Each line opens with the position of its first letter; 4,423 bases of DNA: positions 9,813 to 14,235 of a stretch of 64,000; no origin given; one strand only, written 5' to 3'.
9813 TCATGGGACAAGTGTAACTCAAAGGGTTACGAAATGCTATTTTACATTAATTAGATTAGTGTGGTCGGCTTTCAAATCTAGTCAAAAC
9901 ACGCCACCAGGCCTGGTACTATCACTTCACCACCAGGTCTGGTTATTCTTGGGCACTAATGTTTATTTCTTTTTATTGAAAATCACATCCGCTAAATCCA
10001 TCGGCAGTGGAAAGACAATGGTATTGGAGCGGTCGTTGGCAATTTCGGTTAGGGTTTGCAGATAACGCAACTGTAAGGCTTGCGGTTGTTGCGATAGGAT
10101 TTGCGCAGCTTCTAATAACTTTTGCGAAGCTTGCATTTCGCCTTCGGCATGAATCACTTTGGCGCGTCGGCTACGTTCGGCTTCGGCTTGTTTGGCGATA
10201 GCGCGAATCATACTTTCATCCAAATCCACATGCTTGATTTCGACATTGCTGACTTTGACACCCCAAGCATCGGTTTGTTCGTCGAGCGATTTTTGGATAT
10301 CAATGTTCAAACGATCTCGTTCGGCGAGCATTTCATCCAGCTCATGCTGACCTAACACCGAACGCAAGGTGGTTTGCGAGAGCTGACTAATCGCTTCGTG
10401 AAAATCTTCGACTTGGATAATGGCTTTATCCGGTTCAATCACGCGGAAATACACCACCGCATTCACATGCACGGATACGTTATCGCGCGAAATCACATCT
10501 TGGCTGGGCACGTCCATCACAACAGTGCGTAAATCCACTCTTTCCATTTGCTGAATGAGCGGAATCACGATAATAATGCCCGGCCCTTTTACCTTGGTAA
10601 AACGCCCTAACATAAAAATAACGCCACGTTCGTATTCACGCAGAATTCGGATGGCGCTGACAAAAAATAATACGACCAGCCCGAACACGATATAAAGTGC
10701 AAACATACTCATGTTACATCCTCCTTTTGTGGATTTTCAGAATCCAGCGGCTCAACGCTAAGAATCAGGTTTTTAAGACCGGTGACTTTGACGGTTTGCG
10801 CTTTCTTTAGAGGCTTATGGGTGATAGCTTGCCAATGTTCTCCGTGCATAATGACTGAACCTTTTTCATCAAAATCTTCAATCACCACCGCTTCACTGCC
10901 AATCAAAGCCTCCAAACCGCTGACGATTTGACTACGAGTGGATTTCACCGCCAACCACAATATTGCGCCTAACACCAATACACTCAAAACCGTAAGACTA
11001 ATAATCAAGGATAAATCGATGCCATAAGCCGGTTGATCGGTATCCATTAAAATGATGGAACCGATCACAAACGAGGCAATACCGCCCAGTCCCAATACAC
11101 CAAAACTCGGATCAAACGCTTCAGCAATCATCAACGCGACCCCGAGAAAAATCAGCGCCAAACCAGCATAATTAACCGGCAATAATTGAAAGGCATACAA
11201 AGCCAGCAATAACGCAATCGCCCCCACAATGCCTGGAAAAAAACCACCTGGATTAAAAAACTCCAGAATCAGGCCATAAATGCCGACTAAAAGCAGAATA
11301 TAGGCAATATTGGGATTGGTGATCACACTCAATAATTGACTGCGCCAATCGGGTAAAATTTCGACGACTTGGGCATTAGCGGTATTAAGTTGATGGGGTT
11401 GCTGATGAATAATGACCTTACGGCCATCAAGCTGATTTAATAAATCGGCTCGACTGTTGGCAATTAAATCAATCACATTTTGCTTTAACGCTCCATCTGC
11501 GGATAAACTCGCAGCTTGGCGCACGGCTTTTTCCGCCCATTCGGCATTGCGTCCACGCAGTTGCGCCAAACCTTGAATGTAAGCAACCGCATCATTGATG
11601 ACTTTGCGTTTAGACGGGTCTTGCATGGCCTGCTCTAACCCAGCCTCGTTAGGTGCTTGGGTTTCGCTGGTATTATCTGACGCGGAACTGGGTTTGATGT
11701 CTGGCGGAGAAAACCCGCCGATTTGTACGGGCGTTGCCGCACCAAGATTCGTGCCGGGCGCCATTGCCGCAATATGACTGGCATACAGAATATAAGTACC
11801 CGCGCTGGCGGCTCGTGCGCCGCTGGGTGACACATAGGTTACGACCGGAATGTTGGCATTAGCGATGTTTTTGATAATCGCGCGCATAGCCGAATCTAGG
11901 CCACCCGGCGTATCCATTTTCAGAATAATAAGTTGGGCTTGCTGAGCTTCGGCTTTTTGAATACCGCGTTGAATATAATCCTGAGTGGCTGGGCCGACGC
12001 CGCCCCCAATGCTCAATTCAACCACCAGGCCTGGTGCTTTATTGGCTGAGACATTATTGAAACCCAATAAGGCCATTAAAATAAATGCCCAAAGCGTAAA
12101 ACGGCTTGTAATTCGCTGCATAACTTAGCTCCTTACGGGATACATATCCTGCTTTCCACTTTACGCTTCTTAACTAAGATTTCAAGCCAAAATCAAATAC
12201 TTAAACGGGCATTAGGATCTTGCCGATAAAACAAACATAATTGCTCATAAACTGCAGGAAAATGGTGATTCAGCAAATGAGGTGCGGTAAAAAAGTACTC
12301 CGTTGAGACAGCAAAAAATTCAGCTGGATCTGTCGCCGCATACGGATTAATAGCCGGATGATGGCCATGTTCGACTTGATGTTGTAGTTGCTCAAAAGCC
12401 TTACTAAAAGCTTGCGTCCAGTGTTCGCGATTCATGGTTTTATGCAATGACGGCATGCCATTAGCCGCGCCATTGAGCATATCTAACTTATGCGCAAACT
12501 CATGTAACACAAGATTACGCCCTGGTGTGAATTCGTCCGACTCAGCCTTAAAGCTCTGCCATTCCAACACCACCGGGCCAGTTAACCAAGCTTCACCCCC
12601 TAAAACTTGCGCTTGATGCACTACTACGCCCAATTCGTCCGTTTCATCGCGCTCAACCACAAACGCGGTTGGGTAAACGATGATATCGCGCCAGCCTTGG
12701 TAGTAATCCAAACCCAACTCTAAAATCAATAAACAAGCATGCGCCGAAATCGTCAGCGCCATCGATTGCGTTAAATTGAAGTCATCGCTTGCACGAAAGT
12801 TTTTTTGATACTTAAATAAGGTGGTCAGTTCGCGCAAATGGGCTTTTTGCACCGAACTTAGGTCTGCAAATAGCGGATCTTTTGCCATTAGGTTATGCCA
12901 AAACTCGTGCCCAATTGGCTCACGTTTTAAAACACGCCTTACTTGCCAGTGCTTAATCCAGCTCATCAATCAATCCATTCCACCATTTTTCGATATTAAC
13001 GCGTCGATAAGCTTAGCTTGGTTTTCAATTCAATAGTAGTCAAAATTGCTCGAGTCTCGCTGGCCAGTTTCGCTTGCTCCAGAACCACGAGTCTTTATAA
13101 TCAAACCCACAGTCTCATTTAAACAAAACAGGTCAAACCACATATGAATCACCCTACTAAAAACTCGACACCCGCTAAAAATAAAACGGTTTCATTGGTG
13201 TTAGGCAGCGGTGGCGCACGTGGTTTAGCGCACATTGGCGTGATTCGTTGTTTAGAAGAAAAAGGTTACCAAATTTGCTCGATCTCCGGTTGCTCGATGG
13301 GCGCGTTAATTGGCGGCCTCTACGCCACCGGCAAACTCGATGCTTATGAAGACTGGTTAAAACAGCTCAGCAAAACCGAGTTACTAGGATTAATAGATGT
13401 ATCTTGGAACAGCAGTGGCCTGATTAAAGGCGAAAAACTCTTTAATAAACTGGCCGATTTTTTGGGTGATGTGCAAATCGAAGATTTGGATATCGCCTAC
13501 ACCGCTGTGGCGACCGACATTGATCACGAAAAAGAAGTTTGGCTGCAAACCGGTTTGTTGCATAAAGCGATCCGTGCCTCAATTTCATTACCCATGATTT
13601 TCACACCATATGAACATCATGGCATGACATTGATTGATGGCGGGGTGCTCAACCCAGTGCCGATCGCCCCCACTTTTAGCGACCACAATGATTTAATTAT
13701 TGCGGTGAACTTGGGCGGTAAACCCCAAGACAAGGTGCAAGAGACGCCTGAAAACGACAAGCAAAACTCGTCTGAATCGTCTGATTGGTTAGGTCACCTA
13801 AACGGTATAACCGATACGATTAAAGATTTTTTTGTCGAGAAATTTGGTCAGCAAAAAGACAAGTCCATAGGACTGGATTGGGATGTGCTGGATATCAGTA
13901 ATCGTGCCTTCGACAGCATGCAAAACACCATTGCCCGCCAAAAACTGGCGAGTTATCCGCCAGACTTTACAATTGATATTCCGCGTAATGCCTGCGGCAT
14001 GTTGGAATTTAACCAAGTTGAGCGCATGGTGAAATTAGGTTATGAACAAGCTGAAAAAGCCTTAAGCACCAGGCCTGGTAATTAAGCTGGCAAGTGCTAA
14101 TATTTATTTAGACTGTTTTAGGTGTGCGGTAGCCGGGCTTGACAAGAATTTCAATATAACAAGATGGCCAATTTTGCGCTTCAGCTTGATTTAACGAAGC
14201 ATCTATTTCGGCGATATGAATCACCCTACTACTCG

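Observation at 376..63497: Hyper-abundant self-complementary motif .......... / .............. scattered through genes and spacers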

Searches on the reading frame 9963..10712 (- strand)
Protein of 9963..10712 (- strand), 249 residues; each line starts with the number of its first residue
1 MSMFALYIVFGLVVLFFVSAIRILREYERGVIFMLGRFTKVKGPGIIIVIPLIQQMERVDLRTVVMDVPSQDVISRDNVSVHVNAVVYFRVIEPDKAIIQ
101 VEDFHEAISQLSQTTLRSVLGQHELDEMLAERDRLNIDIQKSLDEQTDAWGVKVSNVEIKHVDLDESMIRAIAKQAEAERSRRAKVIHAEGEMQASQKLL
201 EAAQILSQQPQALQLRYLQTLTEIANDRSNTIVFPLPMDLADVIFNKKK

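Call 48: search_protein_families(library=pfam, proteins=[window:9963-10712:-], max_evalue=0.000001)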
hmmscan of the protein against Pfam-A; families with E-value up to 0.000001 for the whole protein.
window:9963-10712:- (249 aa): 1 family
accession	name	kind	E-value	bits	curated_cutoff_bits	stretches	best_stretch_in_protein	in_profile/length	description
PF01145.31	Band_7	-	5.1e-40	137.8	23.6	1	23-192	2-175/176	SPFH domain / Band 7 family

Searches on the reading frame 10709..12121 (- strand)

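Call 47: search_protein_families(library=ncbifam, proteins=[window:10709-12121:-], max_evalue=0.00001)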
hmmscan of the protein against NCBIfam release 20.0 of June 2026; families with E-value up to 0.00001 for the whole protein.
window:10709-12121:- (470 aa): 0 families

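Call 48: search_protein_families(library=pfam, proteins=[window:10709-12121:-], max_evalue=0.000001)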
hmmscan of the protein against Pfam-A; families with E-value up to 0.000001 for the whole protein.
window:10709-12121:- (470 aa): 3 families
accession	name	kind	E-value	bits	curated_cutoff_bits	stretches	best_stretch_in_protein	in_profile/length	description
PF24961.1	NfeD_membrane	-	1e-28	100.2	26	1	271-389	1-118/119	NfeD integral membrane domain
PF25145.1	NfeD1b_N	-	5e-18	65.8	40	1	39-138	8-104/189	NfeD1b, N-terminal domain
PF01957.25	NfeD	-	2.2e-12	47.4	29.1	1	404-458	2-57/57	NfeD-like C-terminal, partner-binding domain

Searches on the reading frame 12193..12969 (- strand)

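Call 48: search_protein_families(library=pfam, proteins=[window:12193-12969:-], max_evalue=0.000001)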
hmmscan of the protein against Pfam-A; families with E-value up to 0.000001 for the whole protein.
window:12193-12969:- (258 aa): 1 family
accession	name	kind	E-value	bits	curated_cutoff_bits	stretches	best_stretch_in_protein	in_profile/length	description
PF06167.18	Peptidase_M90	-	8.5e-85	284.6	26.2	1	6-249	2-243/243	Glucose-regulated metallo-peptidase M90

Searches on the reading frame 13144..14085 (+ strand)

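Call 47: search_protein_families(library=ncbifam, proteins=[window:13144-14085:+], max_evalue=0.00001)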
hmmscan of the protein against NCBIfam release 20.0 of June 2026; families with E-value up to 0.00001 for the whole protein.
window:13144-14085:+ (313 aa): 2 families
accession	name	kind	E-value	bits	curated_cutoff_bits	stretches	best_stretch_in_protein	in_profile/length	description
NF007623.0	PRK10279.1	equivalog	6.9e-57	192.9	272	1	14-306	4-289/301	patatin-like phospholipase RssA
NF043045.1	T4SS_VpdC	equivalog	1.1e-08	33.6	1000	0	17-93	307-381/880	Dot/Icm T4SS effector VpdC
